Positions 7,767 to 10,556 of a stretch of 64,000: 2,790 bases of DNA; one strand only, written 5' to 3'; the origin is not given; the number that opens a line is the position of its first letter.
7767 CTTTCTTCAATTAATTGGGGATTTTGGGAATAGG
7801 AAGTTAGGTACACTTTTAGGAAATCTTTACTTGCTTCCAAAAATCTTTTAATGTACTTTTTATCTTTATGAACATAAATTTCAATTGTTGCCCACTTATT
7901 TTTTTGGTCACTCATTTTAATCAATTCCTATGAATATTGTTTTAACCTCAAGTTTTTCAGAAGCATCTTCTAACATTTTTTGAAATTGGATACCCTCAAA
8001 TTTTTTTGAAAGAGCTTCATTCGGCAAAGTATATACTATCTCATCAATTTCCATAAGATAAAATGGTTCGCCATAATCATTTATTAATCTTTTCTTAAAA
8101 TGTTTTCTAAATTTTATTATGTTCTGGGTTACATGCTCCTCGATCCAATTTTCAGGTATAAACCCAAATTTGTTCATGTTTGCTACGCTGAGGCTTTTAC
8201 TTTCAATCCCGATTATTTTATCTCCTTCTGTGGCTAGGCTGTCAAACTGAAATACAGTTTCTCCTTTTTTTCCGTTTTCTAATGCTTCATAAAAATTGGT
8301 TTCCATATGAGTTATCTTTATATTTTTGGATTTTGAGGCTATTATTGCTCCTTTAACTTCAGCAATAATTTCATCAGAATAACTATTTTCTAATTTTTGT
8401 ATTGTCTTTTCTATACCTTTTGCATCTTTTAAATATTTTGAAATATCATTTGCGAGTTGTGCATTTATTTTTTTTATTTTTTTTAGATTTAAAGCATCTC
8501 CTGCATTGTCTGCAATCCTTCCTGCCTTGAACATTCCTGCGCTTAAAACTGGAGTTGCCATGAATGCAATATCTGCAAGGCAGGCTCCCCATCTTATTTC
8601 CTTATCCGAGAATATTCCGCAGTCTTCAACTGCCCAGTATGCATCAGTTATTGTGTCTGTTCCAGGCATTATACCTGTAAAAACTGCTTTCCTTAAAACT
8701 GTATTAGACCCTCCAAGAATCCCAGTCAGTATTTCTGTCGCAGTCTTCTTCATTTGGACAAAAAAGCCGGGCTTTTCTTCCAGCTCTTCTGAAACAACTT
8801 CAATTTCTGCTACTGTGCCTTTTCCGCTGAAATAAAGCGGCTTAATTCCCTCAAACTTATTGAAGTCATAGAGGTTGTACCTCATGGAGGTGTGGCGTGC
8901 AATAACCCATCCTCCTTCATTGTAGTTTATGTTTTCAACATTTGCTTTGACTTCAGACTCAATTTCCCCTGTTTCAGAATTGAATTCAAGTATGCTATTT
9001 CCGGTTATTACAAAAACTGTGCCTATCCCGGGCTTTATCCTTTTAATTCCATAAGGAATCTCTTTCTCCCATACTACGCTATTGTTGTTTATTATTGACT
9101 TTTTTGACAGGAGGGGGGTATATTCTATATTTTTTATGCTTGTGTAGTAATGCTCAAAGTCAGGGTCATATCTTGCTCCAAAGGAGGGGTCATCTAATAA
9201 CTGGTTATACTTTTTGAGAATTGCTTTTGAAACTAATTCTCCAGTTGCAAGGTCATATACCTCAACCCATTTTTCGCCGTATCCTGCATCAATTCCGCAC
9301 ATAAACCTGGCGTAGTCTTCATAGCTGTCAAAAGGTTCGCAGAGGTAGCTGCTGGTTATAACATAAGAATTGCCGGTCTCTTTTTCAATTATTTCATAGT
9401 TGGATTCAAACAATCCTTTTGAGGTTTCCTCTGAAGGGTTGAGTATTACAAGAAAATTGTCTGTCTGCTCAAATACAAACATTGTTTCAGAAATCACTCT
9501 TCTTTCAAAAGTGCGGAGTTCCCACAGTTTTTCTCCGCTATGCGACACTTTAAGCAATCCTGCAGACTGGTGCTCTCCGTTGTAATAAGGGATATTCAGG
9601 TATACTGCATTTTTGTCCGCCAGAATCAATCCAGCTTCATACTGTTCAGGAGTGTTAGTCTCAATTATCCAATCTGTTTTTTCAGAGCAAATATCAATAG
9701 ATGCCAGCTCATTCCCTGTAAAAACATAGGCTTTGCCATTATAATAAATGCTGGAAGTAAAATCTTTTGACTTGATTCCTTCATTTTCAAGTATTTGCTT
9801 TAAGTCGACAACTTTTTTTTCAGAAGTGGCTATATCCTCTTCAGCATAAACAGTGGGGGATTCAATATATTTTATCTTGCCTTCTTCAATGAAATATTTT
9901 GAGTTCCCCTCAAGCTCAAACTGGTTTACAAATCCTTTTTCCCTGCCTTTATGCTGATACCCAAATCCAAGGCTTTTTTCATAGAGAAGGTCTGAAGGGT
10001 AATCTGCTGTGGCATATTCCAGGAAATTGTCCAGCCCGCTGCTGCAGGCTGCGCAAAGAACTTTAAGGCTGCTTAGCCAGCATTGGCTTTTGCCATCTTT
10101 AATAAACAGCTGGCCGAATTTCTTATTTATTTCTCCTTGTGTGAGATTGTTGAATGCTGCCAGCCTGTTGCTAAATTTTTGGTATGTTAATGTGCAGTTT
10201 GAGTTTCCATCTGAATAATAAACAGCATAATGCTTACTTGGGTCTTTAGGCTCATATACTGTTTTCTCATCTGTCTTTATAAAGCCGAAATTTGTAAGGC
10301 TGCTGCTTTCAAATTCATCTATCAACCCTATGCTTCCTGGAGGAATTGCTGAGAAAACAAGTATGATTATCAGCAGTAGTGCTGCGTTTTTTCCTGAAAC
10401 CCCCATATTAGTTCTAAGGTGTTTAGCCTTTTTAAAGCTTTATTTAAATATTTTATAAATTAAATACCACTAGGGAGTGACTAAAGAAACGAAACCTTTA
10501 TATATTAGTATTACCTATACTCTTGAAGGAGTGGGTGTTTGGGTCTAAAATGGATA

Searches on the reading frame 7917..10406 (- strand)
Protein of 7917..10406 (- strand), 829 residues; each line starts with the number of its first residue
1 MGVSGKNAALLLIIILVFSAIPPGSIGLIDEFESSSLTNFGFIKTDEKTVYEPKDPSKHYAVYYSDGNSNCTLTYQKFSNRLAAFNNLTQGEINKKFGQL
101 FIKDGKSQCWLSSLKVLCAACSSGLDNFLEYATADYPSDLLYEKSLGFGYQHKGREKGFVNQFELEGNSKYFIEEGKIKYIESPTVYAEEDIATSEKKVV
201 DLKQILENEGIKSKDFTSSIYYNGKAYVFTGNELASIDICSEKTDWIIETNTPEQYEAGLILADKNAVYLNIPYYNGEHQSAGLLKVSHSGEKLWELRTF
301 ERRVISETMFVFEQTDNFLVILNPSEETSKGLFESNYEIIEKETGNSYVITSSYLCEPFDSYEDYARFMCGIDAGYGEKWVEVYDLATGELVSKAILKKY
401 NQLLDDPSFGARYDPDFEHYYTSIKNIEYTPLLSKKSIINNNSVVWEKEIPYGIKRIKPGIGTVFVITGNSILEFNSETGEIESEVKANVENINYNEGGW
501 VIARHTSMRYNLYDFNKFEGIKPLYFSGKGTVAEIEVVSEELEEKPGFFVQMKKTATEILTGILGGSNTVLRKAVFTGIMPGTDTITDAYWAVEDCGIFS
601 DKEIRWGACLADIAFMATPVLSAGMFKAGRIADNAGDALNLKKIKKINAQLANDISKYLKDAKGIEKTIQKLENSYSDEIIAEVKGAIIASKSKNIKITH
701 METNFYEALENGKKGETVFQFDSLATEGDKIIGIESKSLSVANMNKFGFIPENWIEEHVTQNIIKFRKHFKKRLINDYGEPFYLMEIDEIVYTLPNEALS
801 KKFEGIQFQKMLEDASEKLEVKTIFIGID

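Call 3: search_protein_families(library=pfam, proteins=[window:7917-10406:-], max_evalue=1)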
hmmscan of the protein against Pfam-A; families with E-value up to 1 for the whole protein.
window:7917-10406:- (829 aa): 0 families

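Call 4: search_protein_families(library=ncbifam, proteins=[window:7917-10406:-], max_evalue=1)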
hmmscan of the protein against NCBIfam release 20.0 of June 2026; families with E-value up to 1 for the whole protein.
window:7917-10406:- (829 aa): 1 family
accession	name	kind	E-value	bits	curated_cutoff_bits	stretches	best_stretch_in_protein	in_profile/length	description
NF006614.0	PRK09181.1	equivalog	0.01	14.6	536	1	642-711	355-426/476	aspartate kinase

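Call 5: search_protein_families(library=padloc, proteins=[window:7917-10406:-], max_evalue=1)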
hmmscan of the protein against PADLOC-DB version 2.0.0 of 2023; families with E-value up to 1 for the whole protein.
window:7917-10406:- (829 aa): 0 families

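Call 9: find_homologous_proteins(query=window:7917-10406:-)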
Query window:7917-10406:- (829 aa): 1 proteins with E <= 0.001 among 8000 candidates.
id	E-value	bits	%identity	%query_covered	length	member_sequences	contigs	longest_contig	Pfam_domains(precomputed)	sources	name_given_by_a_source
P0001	0.0e+0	1868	100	100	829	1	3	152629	-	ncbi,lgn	-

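Call 12: find_encoding_contigs(protein=P0001, flank=10000, max_places=6)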
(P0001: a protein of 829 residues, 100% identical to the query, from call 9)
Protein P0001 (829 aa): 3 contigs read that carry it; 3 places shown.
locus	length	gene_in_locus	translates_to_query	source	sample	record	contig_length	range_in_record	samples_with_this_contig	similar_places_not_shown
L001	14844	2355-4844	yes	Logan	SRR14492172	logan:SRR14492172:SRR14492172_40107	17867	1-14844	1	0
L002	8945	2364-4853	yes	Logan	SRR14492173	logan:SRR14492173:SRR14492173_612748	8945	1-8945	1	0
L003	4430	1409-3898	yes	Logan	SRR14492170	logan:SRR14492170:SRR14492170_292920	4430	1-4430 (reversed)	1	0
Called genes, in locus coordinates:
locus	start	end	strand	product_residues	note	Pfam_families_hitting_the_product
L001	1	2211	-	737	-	?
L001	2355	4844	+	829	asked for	-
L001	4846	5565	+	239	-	-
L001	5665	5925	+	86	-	-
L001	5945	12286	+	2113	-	PF17963:Big_9 (faint)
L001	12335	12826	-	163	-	-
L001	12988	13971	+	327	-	PF11969:DcpS_C, PF01230:HIT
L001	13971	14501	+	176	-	PF11969:DcpS_C (weak), PF01230:HIT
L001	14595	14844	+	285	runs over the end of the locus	PF01478:Peptidase_A24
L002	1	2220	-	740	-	?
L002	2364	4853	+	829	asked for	-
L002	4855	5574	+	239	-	-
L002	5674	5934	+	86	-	-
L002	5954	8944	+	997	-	?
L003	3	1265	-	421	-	?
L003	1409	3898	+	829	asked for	-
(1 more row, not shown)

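Call 23: search_protein_representatives(protein=window:7917-10406:-)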
Query: 829 residues. Proteins with E-value up to 0.001 (for the whole library): 1; up to 1e-10: 1; up to 1e-30: 1. The best 1 are listed.
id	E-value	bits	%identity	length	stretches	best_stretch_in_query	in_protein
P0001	0.0e+00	1867.8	100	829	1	1-829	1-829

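Call 40: search_protein_families(library=phrogs, proteins=[window:7917-10406:-], max_evalue=1)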
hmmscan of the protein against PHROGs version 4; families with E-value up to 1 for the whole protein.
window:7917-10406:- (829 aa): 1 family
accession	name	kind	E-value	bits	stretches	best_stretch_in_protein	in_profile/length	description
phrog_19608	-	unknown function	0.093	14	1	334-365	19-50/75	-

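Call 48: find_related_loci(query=window:7917-10406:-, collection=viral_contigs, flank=5000)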
Query window:7917-10406:- (829 aa) in viral_contigs; peptide patterns used: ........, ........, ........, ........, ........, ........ (x = any residue, [..] = any of these).
2 stretches matched a pattern, but none encodes a relative of the query by tblastn (E <= 1e-3).

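Call 61: find_encoding_contigs(protein=P0003, flank=10000, max_places=10)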
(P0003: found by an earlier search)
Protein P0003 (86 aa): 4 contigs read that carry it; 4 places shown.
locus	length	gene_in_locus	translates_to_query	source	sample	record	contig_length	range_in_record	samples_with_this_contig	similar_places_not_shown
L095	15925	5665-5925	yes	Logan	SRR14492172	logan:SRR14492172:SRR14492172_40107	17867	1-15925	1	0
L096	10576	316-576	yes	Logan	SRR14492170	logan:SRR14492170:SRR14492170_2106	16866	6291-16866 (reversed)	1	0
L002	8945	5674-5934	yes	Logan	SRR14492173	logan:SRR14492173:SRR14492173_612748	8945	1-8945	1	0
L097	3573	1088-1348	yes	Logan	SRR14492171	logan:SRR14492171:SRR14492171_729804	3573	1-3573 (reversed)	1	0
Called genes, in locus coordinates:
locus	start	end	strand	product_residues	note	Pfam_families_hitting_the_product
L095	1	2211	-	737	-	?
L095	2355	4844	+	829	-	-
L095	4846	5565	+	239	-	-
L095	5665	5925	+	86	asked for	-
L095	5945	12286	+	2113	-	PF17963:Big_9 (faint)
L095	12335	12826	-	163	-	-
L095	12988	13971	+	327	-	PF11969:DcpS_C, PF01230:HIT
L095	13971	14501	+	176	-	PF11969:DcpS_C (weak), PF01230:HIT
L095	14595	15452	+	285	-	PF01478:Peptidase_A24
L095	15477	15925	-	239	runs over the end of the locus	PF01255:Prenyltransf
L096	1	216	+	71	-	?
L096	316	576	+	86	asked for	-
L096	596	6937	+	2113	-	PF17963:Big_9 (faint)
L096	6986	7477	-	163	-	-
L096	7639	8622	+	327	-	PF11969:DcpS_C, PF01230:HIT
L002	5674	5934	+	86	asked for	-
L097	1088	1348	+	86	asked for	-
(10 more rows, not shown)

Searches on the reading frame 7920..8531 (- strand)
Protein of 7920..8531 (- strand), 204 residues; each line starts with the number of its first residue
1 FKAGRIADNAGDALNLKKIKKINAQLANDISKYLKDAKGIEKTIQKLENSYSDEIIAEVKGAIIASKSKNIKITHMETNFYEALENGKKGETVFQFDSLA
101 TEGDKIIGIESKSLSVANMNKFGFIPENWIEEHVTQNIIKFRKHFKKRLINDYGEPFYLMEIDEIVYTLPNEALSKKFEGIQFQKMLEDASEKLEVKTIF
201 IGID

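Call 14: search_protein_families(library=pfam, proteins=[window:7920-8465:-], max_evalue=10)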
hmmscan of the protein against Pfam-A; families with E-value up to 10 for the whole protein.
seq(182 aa): 2 families
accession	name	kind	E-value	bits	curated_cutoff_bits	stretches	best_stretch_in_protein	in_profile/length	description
PF07653.23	SH3_2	-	0.052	13.7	21.8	1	90-110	34-54/55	Variant SH3 domain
PF11433.13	DUF3198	-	0.42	10.9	28.7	1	150-175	26-50/50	Protein of unknown function (DUF3198)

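Call 32: predict_structure(protein=window:7920-8531:-)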
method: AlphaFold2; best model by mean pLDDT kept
length: 204 residues; sequences in the alignment: 1
mean_pLDDT: 35.4   pTM: 0.19
mean pLDDT of the five models: 35.4, 35.1, 34.3, 31.4, 30.8
residues with pLDDT >= 90: 0; 70-90: 0; 50-70: 3; < 50: 201
segments of 3 or more residues with pLDDT < 50: 1-44, 46-187, 190-204
pLDDT, mean of each block of 10 residues (from residue 1): 28 33 41 41 47 40 32 30 38 37 34 33 30 32 34 31 29 35 45 39 28
secondary structure, 60 per line:
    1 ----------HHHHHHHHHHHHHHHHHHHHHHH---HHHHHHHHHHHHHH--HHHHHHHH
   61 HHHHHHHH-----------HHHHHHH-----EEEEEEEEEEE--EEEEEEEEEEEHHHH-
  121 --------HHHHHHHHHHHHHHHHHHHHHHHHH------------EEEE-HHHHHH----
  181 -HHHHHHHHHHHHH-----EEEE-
elements in order: H11-33 H37-50 H53-68 H80-86 E92-102 E105-115 H116-119 H129-153 E166-169 H171-176 H182-194 E200-203

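Call 40: search_protein_families(library=phrogs, proteins=[window:7920-8531:-], max_evalue=1)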
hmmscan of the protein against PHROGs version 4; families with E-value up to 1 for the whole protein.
window:7920-8531:- (204 aa): 2 families
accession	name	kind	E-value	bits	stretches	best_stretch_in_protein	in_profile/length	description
phrog_21142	-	DNA, RNA and nucleotide metabolism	0.036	14.9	1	20-73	18-71/185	nucloid associated Lsr2-like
phrog_8803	-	unknown function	0.04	15.4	1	29-49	13-33/80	-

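Call 64: search_dna_similar(query=window:7920-8531:-, collection=plasmids, mode=protein, max_evalue=1, max_rows=15)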
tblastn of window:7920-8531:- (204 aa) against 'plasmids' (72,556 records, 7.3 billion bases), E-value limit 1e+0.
No match.

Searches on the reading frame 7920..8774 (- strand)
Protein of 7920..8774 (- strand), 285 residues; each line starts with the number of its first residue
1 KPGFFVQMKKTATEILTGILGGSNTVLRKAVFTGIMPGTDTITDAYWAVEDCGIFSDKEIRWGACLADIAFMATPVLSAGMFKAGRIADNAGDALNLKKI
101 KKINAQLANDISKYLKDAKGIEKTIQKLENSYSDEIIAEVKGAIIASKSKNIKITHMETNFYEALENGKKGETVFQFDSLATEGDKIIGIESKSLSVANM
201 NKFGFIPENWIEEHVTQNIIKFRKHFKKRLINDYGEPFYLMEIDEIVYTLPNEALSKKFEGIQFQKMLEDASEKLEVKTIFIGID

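Call 15: search_solved_structures(query=window:7920-8774:-, max_evalue=10)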
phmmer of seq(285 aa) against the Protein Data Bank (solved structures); distinct sequences matched with E-value up to 10: 1.
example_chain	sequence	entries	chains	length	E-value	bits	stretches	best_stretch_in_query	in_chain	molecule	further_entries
7wu7_4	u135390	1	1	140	1.2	11.6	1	101-188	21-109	Prefoldin subunit 4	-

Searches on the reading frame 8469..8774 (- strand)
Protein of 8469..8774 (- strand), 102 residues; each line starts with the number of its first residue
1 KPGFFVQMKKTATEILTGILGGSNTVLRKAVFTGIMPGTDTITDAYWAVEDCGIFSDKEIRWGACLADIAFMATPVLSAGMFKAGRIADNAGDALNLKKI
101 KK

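Call 14: search_protein_families(library=pfam, proteins=[window:8469-8774:-], max_evalue=10)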
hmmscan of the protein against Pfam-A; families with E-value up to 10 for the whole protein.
seq(102 aa): 0 families

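Call 41: find_homologous_proteins(query=window:8487-8765:-, max_evalue=10)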
Query seq(93 aa): 2 candidates shared short words with the query, none scored E <= 10.

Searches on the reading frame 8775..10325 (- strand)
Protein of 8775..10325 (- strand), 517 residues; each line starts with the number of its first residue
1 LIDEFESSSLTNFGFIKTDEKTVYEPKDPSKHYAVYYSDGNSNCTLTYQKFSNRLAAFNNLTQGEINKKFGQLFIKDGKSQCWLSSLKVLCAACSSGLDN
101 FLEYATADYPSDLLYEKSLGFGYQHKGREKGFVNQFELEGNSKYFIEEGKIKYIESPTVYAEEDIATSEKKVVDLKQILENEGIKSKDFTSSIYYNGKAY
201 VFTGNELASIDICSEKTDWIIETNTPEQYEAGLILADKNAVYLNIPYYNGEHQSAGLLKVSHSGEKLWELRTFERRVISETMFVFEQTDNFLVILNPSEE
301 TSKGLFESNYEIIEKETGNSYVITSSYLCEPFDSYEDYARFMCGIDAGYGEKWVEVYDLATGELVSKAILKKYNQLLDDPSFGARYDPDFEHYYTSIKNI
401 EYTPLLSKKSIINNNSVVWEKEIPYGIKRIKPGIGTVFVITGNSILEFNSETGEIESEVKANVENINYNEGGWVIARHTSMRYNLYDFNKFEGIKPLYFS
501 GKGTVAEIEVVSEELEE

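Call 14: search_protein_families(library=pfam, proteins=[window:8775-10325:-], max_evalue=10)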
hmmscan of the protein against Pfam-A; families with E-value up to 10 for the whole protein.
seq(517 aa): 0 families

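Call 55: search_solved_structures(query=window:8775-10325:-, max_evalue=10)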
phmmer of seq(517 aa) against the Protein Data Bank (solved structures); distinct sequences matched with E-value up to 10: 4.
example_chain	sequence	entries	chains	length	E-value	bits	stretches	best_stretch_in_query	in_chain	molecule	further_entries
9l94_M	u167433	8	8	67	0.43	12.4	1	421-472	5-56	Large ribosomal subunit protein eL24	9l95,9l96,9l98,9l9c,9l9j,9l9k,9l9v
9hig_q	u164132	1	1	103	0.49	12.2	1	215-279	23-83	Large ribosomal subunit protein bL21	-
6efb_A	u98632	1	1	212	0.65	11.8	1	320-409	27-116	SK150 siglec + Unique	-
8pha_A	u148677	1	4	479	1.3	10.8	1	354-389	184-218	O-methyltransferase domain-containing protein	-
